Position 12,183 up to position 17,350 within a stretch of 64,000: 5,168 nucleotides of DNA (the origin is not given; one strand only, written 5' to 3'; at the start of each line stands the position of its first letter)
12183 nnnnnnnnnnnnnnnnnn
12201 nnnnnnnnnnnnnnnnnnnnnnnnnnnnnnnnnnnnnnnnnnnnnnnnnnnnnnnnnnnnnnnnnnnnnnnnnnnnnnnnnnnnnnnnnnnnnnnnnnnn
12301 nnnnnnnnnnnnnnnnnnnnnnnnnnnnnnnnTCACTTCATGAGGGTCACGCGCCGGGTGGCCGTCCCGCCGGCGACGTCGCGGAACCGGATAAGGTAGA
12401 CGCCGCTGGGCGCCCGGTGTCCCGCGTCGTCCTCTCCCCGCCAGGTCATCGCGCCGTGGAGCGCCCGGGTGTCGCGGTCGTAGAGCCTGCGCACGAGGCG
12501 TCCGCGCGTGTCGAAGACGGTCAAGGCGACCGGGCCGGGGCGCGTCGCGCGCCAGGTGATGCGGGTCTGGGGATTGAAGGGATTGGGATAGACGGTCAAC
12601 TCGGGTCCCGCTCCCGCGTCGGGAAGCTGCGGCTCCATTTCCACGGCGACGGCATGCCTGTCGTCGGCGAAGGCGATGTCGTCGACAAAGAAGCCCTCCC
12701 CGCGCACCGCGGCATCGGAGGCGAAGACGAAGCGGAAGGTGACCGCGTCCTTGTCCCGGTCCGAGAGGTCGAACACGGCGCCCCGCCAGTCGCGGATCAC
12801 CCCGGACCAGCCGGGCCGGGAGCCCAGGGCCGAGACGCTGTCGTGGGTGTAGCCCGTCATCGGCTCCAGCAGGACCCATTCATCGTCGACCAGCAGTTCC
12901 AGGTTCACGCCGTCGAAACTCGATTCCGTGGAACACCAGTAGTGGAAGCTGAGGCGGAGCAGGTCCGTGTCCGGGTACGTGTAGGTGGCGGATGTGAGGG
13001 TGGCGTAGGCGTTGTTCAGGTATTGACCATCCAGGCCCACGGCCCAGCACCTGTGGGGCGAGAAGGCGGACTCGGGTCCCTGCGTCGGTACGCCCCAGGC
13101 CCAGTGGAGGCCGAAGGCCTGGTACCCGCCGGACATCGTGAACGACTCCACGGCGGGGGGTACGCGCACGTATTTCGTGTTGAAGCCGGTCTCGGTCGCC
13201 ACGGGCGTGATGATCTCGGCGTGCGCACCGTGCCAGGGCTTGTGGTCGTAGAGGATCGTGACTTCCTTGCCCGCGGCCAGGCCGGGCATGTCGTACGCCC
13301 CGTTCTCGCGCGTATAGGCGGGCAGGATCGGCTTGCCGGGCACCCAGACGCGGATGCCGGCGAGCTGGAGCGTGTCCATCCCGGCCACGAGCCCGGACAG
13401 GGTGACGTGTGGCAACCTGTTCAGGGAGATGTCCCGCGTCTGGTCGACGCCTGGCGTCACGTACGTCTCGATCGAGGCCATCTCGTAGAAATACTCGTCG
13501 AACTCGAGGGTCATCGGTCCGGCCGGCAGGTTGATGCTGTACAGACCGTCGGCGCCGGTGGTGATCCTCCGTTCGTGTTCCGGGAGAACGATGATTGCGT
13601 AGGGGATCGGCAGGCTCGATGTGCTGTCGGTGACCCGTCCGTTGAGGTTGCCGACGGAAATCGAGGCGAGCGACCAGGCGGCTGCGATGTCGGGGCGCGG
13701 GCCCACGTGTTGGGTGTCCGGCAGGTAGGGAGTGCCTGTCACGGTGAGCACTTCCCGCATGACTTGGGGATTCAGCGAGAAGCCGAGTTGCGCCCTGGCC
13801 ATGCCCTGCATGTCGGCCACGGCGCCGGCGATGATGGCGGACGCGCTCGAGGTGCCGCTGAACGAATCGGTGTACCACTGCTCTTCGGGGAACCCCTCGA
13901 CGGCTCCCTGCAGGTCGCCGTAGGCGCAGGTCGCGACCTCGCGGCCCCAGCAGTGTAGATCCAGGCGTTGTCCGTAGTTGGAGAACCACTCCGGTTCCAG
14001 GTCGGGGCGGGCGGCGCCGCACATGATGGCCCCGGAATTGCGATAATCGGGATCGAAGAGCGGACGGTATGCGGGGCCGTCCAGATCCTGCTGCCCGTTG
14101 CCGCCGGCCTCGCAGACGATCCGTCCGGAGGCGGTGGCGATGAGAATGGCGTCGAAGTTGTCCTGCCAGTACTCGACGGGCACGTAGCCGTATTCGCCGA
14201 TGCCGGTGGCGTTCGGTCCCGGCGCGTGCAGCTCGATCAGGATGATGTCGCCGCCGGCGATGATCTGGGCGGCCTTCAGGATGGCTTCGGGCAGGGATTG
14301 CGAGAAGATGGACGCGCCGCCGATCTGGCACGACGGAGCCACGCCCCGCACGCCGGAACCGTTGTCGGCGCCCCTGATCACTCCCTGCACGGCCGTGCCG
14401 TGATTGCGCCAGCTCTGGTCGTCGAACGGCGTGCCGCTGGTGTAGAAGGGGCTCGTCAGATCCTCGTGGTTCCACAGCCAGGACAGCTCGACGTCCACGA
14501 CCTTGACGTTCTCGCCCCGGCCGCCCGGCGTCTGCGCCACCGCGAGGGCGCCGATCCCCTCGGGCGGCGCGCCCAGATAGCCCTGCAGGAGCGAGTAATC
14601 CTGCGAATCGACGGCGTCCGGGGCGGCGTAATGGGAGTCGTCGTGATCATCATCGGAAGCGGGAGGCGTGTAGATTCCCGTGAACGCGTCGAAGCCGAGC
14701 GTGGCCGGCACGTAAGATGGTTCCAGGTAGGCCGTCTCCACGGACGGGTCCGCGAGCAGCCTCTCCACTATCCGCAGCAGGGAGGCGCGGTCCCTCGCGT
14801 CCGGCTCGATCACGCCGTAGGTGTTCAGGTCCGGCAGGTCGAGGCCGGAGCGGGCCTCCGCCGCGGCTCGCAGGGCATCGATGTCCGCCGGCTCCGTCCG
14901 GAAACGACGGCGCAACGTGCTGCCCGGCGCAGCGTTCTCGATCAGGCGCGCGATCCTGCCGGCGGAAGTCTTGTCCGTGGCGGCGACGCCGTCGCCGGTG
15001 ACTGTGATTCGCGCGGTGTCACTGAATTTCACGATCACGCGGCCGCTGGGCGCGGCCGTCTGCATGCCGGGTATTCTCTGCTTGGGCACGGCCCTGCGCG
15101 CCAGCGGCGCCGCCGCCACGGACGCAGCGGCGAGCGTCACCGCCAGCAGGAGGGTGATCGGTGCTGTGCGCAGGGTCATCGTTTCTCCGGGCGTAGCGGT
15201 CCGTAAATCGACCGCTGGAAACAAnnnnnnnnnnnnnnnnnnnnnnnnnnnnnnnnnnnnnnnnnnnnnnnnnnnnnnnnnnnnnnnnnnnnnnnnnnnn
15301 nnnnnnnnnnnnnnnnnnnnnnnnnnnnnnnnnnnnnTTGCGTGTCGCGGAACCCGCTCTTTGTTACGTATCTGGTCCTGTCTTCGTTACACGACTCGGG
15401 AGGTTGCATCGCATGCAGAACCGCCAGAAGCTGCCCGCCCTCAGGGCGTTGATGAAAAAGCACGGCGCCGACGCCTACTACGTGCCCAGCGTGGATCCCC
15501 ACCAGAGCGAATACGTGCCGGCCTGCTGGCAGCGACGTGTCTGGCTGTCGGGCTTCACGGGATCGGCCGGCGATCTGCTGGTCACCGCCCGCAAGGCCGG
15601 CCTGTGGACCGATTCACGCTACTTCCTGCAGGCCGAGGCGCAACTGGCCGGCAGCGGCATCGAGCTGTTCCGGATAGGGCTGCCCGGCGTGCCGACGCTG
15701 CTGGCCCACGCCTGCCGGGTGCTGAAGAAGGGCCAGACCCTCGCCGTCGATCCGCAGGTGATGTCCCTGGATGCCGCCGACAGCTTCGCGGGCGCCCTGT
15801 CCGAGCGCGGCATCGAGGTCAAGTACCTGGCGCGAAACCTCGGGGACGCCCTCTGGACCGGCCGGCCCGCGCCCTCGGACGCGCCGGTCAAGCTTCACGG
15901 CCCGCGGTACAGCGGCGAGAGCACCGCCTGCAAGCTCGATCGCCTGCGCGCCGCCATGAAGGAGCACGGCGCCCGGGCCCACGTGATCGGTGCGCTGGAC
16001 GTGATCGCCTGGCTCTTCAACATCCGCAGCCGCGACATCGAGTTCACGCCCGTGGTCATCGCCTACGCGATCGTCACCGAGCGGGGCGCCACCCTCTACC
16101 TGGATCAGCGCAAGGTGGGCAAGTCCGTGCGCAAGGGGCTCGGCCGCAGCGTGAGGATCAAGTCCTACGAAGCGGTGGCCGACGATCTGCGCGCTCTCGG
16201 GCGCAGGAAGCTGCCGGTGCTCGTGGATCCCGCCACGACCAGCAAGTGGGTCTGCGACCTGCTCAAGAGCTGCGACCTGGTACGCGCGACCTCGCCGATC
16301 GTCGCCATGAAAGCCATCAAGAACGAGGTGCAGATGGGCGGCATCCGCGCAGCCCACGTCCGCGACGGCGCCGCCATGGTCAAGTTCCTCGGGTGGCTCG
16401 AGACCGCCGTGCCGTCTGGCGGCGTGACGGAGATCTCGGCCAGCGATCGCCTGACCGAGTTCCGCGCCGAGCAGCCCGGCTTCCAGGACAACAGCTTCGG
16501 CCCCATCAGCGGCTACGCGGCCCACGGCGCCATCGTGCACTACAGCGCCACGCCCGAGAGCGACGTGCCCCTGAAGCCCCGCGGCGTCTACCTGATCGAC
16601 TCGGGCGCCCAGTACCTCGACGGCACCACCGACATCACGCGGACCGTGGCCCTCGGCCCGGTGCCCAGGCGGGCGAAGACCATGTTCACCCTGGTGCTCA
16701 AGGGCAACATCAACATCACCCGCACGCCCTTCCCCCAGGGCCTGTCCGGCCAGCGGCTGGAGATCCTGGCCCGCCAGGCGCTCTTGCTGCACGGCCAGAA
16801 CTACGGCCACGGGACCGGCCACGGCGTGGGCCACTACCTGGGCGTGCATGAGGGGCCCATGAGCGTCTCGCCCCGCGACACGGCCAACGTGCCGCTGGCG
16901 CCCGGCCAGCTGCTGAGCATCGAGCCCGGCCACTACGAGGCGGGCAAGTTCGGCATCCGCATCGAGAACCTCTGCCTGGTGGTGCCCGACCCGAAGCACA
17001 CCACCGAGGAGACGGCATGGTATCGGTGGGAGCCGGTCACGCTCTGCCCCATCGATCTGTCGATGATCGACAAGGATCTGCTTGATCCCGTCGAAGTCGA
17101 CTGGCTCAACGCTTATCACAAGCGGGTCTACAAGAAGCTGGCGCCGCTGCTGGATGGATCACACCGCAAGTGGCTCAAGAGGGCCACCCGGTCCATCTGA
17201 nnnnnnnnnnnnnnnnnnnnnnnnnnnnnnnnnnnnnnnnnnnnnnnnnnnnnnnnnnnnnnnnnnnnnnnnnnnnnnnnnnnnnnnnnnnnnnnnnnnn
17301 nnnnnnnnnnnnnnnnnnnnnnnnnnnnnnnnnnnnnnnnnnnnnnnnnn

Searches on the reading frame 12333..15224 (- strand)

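Call 79: search_protein_families(library=pfam, proteins=[window:12333-15224:-], max_evalue=0.0001)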
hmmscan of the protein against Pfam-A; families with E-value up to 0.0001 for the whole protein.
window:12333-15224:- (963 aa): 4 families
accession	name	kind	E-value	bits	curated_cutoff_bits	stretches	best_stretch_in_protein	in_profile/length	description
PF00082.27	Peptidase_S8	-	2e-16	60.6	21.8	1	262-496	43-272/288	Subtilase family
PF13620.12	CarboxypepD_reg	-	3.1e-11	43.9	32.3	1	527-601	2-81/82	Carboxypeptidase regulatory-like domain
PF13715.12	CarbopepD_reg_2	-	4.4e-09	36.7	32.2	1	528-600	2-73/88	CarboxypepD_reg-like domain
PF20773.4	InhA-like_MAM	-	3.7e-05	23.7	26.9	1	756-854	65-164/191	Immune inhibitor A-like, MAM domain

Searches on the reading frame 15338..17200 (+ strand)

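Call 79: search_protein_families(library=pfam, proteins=[window:15338-17200:+], max_evalue=0.0001)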
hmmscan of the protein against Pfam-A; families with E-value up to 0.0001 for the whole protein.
window:15338-17200:+ (620 aa): 4 families
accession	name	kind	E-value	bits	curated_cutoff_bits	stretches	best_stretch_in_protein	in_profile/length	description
PF16189.11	Creatinase_N_2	-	2.9e-48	164.4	29.7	1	176-331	2-160/161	Creatinase/Prolidase N-terminal domain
PF00557.29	Peptidase_M24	-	3.5e-43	148.2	23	1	336-548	3-206/208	Metallopeptidase family M24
PF16188.10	Peptidase_M24_C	-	1.5e-24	86.1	28.9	1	561-620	2-63/63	C-terminal region of peptidase_M24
PF01321.24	Creatinase_N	-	1.7e-17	64.6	22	1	33-156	3-112/128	Creatinase/Prolidase N-terminal domain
